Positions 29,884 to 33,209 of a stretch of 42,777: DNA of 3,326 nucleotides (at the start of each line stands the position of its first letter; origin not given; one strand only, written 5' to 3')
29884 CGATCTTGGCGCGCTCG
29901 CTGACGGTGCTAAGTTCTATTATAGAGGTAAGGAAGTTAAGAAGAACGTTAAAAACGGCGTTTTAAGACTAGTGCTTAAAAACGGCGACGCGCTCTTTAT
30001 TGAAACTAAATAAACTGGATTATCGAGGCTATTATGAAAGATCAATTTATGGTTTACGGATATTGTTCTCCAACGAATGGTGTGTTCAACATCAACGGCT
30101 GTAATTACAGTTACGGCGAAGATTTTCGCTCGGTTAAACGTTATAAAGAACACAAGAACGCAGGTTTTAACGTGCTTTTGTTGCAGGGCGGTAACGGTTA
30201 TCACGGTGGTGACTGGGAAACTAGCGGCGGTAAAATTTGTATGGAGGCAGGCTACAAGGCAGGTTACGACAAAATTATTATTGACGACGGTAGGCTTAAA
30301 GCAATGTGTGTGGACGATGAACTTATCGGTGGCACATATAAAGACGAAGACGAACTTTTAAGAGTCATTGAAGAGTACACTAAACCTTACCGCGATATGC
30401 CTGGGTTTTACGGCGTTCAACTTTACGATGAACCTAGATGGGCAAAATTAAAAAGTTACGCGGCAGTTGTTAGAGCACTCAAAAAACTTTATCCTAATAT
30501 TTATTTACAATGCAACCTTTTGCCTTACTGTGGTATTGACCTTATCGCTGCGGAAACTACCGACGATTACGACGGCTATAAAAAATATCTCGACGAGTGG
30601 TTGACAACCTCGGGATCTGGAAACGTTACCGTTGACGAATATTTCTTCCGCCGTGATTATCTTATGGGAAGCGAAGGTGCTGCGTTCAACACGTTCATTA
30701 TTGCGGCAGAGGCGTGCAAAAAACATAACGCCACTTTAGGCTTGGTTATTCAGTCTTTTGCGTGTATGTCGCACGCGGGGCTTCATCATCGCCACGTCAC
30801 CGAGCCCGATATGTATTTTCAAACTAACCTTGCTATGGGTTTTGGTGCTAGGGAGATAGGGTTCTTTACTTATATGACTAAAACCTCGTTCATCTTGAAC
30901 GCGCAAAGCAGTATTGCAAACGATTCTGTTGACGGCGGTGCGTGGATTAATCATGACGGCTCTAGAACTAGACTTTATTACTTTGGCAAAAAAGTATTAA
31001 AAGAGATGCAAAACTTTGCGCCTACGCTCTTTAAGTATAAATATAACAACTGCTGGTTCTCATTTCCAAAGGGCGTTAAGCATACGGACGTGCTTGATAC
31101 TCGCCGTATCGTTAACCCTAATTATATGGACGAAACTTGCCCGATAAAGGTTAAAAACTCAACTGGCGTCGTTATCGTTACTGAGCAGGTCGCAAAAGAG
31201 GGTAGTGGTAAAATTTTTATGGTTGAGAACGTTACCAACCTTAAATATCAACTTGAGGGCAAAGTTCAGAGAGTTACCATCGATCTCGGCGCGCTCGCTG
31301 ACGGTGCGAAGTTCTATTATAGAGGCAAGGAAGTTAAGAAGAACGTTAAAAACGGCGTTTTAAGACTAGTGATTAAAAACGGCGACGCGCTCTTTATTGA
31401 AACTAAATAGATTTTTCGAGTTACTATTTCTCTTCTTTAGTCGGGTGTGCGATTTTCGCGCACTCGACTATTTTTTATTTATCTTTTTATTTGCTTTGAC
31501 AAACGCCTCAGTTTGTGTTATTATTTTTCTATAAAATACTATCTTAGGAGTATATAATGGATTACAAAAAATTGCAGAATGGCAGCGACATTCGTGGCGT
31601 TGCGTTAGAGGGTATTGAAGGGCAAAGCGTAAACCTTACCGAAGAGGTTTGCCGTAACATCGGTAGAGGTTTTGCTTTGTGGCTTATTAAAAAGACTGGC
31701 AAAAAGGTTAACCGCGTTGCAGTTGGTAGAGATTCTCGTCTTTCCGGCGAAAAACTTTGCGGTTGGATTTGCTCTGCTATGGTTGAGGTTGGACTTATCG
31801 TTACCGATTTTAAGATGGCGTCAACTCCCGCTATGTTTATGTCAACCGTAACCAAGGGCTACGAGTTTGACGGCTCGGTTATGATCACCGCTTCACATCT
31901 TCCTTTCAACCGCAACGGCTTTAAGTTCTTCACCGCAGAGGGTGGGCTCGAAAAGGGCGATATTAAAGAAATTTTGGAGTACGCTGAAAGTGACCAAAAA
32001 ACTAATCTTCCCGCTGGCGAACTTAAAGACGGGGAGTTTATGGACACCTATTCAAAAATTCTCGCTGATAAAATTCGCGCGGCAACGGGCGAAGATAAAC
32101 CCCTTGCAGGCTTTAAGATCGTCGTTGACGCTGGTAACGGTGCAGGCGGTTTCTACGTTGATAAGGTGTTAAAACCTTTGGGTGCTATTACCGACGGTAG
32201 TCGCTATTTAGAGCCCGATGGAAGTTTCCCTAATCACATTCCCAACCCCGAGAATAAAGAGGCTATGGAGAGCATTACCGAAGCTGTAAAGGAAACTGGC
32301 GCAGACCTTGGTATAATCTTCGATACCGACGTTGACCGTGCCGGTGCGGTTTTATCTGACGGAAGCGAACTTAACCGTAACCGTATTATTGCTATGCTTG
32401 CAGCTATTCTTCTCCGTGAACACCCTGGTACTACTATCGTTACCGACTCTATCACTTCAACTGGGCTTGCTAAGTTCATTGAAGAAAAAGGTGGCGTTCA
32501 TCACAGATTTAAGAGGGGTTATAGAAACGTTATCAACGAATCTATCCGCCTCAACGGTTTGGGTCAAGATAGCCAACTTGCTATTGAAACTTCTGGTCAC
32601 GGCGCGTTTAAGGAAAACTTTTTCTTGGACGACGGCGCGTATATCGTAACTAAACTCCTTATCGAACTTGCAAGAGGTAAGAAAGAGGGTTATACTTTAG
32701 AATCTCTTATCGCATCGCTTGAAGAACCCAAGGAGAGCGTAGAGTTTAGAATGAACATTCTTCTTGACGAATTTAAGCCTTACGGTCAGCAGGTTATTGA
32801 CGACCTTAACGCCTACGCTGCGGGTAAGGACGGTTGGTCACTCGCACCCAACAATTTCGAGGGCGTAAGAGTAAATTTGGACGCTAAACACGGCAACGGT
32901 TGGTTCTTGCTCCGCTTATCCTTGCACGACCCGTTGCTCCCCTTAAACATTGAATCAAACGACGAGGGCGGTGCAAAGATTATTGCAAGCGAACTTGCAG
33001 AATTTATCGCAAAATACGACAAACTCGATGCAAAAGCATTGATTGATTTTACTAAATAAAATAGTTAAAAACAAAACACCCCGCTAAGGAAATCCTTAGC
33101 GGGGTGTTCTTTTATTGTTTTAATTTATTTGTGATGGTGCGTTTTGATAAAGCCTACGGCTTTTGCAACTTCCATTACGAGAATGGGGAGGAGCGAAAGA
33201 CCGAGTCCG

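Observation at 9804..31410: Accessory locus: AraC, ATPase-less ABC importer, two giant repeat-modular surface proteins and three paralogues of an unrecognised enzyme-like family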

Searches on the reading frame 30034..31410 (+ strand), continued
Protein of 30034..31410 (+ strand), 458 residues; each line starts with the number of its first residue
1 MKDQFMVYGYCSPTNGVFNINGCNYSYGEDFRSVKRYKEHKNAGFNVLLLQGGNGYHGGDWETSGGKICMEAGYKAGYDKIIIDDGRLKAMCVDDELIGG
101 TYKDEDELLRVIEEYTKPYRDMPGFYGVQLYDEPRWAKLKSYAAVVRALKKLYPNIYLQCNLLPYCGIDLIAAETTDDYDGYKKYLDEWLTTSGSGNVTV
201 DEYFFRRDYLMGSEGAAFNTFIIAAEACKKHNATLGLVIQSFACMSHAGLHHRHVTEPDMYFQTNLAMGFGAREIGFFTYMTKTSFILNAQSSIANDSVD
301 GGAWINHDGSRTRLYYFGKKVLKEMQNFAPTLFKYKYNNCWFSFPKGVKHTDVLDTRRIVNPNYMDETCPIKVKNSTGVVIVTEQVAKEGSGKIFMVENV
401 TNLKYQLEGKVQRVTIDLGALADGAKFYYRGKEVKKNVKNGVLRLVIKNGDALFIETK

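Call 101: search_protein_families(library=pfam, proteins=[L013:10641-12065:+, L021:6530-8005:+, L036:1636-3591:+, L037:6081-8222:+, L038:7046-9112:+, L031:3466-5190:+], max_evalue=0.001)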
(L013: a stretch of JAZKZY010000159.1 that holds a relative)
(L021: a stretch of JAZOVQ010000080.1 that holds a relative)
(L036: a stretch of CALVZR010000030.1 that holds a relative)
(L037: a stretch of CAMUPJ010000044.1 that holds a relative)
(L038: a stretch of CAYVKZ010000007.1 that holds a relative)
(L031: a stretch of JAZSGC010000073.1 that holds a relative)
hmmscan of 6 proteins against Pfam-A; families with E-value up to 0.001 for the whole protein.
L013:10641-12065:+ (474 aa): 3 families
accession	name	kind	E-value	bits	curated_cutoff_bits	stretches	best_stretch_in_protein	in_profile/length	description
PF21104.3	Glyco_hydro_78_N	-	3.7e-06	27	27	1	48-135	35-128/142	Glycosyl hydrolase family 78 alpha-rhamnosidase N-terminal domain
PF17389.8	Bac_rhamnosid6H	-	6.2e-06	26.2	24.5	0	161-298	10-157/339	Bacterial alpha-L-rhamnosidase 6 hairpin glycosidase domain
PF05592.18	Bac_rhamnosid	-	0.00098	19.4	22.2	0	52-135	8-90/102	Bacterial alpha-L-rhamnosidase concanavalin-like domain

L021:6530-8005:+ (491 aa): 1 family
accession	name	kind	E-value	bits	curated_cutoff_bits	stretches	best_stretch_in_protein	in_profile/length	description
PF17389.8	Bac_rhamnosid6H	-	2.3e-07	30.9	24.5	0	176-321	9-166/339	Bacterial alpha-L-rhamnosidase 6 hairpin glycosidase domain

L036:1636-3591:+ (651 aa): 3 families
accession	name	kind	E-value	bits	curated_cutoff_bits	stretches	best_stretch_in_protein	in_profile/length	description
PF21209.4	Bac_rhamnosid-like_N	-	2e-18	67.1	27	2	139-226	111-208/209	Alpha-rhamnosidase-like, bacteroidetes, N-terminal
PF17389.8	Bac_rhamnosid6H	-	3.2e-14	53.4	24.5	1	248-572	5-335/339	Bacterial alpha-L-rhamnosidase 6 hairpin glycosidase domain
PF22422.2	MGH1-like_GH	-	0.00051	20.2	27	0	409-454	185-232/356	Mannosylglycerate hydrolase MGH1-like glycoside hydrolase domain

L037:6081-8222:+ (713 aa): 5 families
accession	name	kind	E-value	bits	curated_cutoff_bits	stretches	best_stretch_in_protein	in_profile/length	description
PF21209.4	Bac_rhamnosid-like_N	-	7.9e-22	78.1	27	2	181-258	111-190/209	Alpha-rhamnosidase-like, bacteroidetes, N-terminal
PF17389.8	Bac_rhamnosid6H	-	2.9e-17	63.4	24.5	1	292-614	5-330/339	Bacterial alpha-L-rhamnosidase 6 hairpin glycosidase domain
PF17167.11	Glyco_hydro_94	-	2.8e-06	26.8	27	1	377-513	127-272/420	Glycosyl hydrolase 94 superfamily, catalytic domain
PF22422.2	MGH1-like_GH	-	6.9e-05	23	27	0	373-426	65-119/356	Mannosylglycerate hydrolase MGH1-like glycoside hydrolase domain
PF06202.20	GDE_C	-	0.0004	19.9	21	1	373-493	81-215/367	Amylo-alpha-1,6-glucosidase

L038:7046-9112:+ (688 aa): 3 families
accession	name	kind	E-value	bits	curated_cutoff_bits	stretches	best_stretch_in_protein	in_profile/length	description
PF17389.8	Bac_rhamnosid6H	-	2.9e-21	76.6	24.5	1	280-605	4-329/339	Bacterial alpha-L-rhamnosidase 6 hairpin glycosidase domain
PF21209.4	Bac_rhamnosid-like_N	-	1.2e-14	54.8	27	2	148-260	109-209/209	Alpha-rhamnosidase-like, bacteroidetes, N-terminal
PF06202.20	GDE_C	-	3.7e-05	23.3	21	1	360-526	79-256/367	Amylo-alpha-1,6-glucosidase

L031:3466-5190:+ (574 aa): 3 families
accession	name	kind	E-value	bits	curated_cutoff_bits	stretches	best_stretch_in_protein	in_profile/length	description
PF17389.8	Bac_rhamnosid6H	-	2.1e-15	57.3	24.5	1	179-348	2-177/339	Bacterial alpha-L-rhamnosidase 6 hairpin glycosidase domain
PF17390.7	Bac_rhamnosid_C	-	0.00036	20.7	22.1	1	514-571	1-58/78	Bacterial alpha-L-rhamnosidase C-terminal domain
PF05592.18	Bac_rhamnosid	-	0.0009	19.6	22.2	0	73-168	5-99/102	Bacterial alpha-L-rhamnosidase concanavalin-like domain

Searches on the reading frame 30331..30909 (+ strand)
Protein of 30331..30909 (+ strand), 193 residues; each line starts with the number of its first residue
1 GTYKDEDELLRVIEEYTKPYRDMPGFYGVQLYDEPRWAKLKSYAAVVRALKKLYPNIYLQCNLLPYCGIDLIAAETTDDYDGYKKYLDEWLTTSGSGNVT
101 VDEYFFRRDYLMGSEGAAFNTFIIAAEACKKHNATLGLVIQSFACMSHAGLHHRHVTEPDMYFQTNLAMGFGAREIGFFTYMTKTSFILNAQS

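Call 92: search_solved_structures(query=A10, max_evalue=10, show_alignments=5)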
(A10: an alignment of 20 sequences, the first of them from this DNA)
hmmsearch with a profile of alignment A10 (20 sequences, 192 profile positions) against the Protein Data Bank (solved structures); distinct sequences matched with E-value up to 10: 4.
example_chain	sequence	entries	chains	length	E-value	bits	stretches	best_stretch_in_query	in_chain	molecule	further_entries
4zxo_A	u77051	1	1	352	0.27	14.3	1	88-140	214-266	Glycosyl hydrolase family 26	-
8uid_A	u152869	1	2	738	0.69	12.9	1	10-95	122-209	Beta-galactosidase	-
3ziz_A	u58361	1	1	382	0.8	12.7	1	7-40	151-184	GH5 ENDO-BETA-1,4-MANNANASE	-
8qqh_AAA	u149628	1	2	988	1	12.4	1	10-95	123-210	Beta-galactosidase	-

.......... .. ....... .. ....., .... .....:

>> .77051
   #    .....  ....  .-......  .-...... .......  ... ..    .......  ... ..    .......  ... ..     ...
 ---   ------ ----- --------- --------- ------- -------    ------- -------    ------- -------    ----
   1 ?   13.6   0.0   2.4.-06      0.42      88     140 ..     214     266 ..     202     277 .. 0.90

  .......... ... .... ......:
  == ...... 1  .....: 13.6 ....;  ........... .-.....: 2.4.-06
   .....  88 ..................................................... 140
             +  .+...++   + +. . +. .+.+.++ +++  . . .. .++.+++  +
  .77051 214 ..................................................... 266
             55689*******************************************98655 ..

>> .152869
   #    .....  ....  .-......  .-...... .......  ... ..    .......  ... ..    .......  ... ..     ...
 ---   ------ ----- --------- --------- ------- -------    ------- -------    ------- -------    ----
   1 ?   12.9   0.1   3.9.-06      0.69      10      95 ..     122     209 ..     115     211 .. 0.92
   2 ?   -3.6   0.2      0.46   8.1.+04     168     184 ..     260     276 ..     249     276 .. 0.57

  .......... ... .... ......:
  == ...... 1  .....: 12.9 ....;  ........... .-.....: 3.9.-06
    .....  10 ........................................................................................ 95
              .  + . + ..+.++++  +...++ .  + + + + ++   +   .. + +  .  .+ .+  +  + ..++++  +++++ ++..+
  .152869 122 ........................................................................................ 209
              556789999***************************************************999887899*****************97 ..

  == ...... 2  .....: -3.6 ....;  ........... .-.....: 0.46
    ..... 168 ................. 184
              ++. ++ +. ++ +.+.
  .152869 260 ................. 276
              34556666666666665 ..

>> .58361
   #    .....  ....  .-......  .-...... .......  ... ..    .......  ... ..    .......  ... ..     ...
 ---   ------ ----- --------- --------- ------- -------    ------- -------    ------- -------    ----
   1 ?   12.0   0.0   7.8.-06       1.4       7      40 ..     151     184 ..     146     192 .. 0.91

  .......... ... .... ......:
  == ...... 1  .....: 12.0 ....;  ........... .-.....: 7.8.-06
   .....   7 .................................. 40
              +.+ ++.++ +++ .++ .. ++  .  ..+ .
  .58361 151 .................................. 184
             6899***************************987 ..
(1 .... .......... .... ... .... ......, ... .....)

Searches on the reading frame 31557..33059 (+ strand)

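Call 3: search_protein_families(library=pfam, proteins=[window:31557-33059:+], max_evalue=0.01)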
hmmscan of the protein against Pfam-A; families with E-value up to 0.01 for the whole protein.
window:31557-33059:+ (500 aa): 3 families
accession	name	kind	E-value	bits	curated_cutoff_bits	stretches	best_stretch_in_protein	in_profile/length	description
PF02878.22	PGM_PMM_I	-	8.2e-26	90.8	22.5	1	6-147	3-135/138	Phosphoglucomutase/phosphomannomutase, alpha/beta/alpha domain I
PF02879.22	PGM_PMM_II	-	2.6e-24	86.2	29.3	1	180-268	15-102/103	Phosphoglucomutase/phosphomannomutase, alpha/beta/alpha domain II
PF02880.22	PGM_PMM_III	-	1.7e-13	51.1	20.7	1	274-385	2-108/115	Phosphoglucomutase/phosphomannomutase, alpha/beta/alpha domain III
